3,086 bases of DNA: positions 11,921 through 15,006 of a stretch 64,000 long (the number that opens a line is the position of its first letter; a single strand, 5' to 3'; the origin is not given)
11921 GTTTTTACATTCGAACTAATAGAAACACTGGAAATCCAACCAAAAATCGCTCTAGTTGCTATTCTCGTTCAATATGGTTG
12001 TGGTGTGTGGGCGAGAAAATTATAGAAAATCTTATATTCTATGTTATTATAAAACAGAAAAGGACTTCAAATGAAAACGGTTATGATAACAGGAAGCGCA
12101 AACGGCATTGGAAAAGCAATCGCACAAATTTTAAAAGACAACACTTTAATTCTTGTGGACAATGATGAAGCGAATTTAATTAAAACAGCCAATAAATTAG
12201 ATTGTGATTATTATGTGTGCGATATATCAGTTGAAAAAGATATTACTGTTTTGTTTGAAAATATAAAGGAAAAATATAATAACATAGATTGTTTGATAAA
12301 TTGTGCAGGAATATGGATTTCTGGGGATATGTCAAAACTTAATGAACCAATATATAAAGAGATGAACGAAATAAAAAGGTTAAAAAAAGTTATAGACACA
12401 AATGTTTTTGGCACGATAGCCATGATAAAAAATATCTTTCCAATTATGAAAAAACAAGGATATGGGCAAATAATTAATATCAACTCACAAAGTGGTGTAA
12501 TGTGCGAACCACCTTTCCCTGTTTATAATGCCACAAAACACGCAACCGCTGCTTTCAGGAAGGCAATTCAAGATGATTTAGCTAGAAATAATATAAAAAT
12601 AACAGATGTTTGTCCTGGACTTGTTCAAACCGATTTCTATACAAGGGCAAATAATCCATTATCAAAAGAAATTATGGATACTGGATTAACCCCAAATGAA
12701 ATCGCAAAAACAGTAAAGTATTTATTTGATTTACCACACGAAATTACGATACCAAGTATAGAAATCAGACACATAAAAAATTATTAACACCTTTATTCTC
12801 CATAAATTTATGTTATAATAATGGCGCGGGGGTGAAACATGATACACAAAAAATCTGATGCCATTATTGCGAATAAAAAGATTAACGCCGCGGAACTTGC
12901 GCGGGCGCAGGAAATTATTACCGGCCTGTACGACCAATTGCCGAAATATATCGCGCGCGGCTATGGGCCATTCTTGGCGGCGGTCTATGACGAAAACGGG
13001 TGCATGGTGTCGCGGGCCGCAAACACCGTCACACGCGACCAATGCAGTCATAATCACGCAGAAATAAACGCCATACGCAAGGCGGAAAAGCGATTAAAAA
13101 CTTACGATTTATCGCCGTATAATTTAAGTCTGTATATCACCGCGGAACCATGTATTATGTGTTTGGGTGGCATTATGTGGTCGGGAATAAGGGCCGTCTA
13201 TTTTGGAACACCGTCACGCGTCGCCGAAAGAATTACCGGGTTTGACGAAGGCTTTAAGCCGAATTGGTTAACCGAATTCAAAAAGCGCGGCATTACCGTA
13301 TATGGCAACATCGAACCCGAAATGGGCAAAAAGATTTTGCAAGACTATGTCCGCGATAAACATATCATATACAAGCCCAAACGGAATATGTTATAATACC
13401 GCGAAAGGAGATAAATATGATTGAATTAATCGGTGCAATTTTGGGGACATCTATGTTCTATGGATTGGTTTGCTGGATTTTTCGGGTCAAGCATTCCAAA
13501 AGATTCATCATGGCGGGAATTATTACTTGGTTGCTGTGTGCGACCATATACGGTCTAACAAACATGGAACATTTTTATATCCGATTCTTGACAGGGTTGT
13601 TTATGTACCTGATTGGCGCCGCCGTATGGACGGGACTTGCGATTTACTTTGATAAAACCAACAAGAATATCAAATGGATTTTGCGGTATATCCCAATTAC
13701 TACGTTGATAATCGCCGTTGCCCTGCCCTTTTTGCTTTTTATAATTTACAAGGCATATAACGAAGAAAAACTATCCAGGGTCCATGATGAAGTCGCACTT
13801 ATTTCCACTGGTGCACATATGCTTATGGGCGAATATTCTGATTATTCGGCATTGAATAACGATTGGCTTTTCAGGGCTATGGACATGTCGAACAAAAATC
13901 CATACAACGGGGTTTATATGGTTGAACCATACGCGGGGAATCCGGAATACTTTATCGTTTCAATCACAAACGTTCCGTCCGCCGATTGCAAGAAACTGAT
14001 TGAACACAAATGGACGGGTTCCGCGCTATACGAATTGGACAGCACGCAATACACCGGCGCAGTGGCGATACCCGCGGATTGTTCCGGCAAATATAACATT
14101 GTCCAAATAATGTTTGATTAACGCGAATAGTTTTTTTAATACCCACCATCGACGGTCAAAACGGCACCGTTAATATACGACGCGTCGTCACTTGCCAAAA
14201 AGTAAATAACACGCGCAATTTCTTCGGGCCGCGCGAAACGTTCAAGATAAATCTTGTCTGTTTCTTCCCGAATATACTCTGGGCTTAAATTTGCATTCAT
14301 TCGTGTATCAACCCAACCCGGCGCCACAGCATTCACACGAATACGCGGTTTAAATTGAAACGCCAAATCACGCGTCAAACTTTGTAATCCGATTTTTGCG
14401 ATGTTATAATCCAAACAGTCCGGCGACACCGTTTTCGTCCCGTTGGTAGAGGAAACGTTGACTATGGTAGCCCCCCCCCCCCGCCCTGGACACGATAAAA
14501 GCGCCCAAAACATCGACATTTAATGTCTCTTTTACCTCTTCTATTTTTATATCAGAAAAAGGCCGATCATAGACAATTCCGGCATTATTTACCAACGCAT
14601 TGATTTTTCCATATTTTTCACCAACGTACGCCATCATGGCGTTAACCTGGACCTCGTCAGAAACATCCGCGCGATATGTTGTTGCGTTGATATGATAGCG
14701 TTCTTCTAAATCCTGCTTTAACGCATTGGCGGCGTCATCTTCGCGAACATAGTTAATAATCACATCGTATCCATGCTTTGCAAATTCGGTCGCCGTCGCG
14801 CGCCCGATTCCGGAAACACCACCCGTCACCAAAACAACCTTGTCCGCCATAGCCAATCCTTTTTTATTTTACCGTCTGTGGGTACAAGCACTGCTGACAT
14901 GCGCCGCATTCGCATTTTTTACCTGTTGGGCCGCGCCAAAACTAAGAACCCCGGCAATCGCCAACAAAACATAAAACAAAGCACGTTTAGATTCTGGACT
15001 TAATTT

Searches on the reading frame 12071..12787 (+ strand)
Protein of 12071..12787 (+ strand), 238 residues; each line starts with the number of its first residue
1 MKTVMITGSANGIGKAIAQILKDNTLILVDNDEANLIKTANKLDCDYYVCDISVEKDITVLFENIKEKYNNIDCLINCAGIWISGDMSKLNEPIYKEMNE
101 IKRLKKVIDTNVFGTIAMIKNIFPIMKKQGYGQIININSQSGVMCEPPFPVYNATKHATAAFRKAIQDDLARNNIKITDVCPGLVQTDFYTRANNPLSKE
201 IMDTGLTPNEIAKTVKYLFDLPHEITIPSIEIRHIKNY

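Call 4: search_protein_families(library=pfam, proteins=[window:12071-12787:+], max_evalue=0.1)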
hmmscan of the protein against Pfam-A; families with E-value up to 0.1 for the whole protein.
window:12071-12787:+ (238 aa): 3 families
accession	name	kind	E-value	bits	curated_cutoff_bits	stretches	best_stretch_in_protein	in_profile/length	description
PF00106.31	adh_short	-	1.4e-42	145.8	26.6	1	2-193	1-190/195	short chain dehydrogenase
PF13561.12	adh_short_C2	-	9.4e-33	114.2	27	1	8-219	1-217/236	Enoyl-(Acyl carrier protein) reductase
PF08659.16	KR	-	2.3e-05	24.9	22.6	1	3-97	2-107/180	KR domain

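Call 6: search_protein_families(library=padloc, proteins=[window:12071-12787:+], max_evalue=1)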
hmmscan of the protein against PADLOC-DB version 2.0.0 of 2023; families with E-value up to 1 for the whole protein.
window:12071-12787:+ (238 aa): 0 families

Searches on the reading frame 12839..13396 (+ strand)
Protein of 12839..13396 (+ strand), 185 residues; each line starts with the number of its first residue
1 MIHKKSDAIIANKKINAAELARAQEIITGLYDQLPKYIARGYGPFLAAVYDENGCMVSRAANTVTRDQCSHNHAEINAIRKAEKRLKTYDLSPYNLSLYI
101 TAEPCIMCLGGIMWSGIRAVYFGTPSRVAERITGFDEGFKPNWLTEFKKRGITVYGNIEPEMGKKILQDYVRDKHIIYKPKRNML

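Call 4: search_protein_families(library=pfam, proteins=[window:12839-13396:+], max_evalue=0.1)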
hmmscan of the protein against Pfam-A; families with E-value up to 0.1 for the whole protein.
window:12839-13396:+ (185 aa): 8 families
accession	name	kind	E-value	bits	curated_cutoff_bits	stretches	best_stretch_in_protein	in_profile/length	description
PF00383.29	dCMP_cyt_deam_1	-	3.1e-15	56.4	25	1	44-124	25-102/102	Cytidine and deoxycytidylate deaminase zinc-binding region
PF14437.12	MafB19-deam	-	2.1e-13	50.8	27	1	46-125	25-102/142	MafB19-like deaminase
PF14439.12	Bd3614-deam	-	1.1e-06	29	38.5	1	46-114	11-76/113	Bd3614-like deaminase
PF18750.7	SNAD4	-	0.00039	20.9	27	1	62-111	22-70/130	Secreted Novel AID/APOBEC-like Deaminase 4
PF18772.7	APOBEC2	-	0.001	19.5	26.8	1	62-109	40-86/175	APOBEC2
PF18778.7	NAD1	-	0.0041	17.7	27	1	63-110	41-88/175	Novel AID APOBEC clade 1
PF18771.7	APOBEC3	-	0.035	14.7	27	1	69-108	28-66/137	APOBEC3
PF08210.17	APOBEC_N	-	0.071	13.6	25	0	61-110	35-83/170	APOBEC-like N-terminal domain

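Call 5: search_protein_families(library=ncbifam, proteins=[window:12839-13396:+], max_evalue=1)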
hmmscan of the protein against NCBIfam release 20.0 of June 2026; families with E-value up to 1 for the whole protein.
window:12839-13396:+ (185 aa): 4 families
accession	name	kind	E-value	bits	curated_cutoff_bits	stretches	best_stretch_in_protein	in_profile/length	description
NF008113.2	PRK10860.1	equivalog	6e-11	42.4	150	1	48-124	31-105/165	tRNA adenosine(34) deaminase TadA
NF041025.1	antiphage_deaminase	equivalog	1.3e-05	24.3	400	1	73-122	339-385/437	anti-phage dCTP deaminase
TIGR02571.1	ComEB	equivalog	1.5e-05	25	219.45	1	64-123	59-115/151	ComE operon protein 2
TIGR00326.1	eubact_ribD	equivalog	0.004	16.4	156.35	1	67-106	38-70/343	bifunctional diaminohydroxyphosphoribosylaminopyrimidine deaminase/5-amino-6-(5-phosphoribosylamino)uracil reductase RibD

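Call 6: search_protein_families(library=padloc, proteins=[window:12839-13396:+], max_evalue=1)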
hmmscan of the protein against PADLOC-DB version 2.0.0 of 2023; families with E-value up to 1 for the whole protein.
window:12839-13396:+ (185 aa): 1 family
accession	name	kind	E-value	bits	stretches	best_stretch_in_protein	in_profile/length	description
PDLC02373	dCTPase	-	1.6e-06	25.3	1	73-122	440-485/630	-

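Call 63: search_protein_families(library=phrogs, proteins=[window:12839-13396:+], max_evalue=0.01)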
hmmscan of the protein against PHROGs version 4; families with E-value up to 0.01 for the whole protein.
window:12839-13396:+ (185 aa): 3 families
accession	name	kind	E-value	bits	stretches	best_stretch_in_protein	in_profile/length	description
phrog_174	-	DNA, RNA and nucleotide metabolism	1.6e-14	55.4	1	72-156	179-246/384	dCMP deaminase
phrog_20648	-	DNA, RNA and nucleotide metabolism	7.5e-06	26.3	1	48-132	57-127/311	dCMP deaminase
phrog_18355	-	DNA, RNA and nucleotide metabolism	3.1e-05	25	1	73-123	4-48/52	deoxycytidinylate deaminase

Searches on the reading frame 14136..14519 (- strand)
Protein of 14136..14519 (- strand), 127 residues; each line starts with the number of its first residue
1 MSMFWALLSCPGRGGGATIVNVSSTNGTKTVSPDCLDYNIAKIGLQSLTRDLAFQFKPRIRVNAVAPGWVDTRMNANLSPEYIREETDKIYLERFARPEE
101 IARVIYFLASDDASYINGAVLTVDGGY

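Call 4: search_protein_families(library=pfam, proteins=[window:14136-14519:-], max_evalue=0.1)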
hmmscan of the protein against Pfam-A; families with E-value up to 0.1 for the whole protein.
window:14136-14519:- (127 aa): 3 families
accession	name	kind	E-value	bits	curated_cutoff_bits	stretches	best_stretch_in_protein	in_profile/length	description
PF13561.12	adh_short_C2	-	8.2e-32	111.1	27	1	16-127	122-235/236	Enoyl-(Acyl carrier protein) reductase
PF00106.31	adh_short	-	8.9e-14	51.9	26.6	1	13-81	125-193/195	short chain dehydrogenase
PF23441.1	SDR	-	0.0018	18.1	27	1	42-74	167-198/258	SDR-like rossmann domain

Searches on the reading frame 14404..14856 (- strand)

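Call 4: search_protein_families(library=pfam, proteins=[window:14404-14856:-], max_evalue=0.1)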
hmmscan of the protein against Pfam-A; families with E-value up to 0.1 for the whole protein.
window:14404-14856:- (150 aa): 9 families
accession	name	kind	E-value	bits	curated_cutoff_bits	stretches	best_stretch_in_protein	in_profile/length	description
PF00106.31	adh_short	-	8e-29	100.9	26.6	1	6-125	1-118/195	short chain dehydrogenase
PF13561.12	adh_short_C2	-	3.6e-22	79.5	27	1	15-125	6-114/236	Enoyl-(Acyl carrier protein) reductase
PF08659.16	KR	-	2e-15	57.6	22.6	1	8-123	3-120/180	KR domain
PF01370.27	Epimerase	-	0.00011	22.2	20.9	1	8-76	1-61/240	NAD dependent epimerase/dehydratase family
PF02719.21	Polysacc_synt_2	-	0.0093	15.6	20.2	1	8-77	1-75/293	Polysaccharide biosynthesis protein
PF16363.11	GDP_Man_Dehyd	-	0.017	15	27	1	9-77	1-73/332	GDP-mannose 4,6 dehydratase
PF07991.19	KARI_N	-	0.065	13.2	20.6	1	4-127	3-120/165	Acetohydroxy acid isomeroreductase, NADPH-binding domain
PF02737.24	3HCDH_N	-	0.075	13.4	22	1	16-79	9-68/180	3-hydroxyacyl-CoA dehydrogenase, NAD binding domain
PF23441.1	SDR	-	0.078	12.8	27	1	3-124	5-131/258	SDR-like rossmann domain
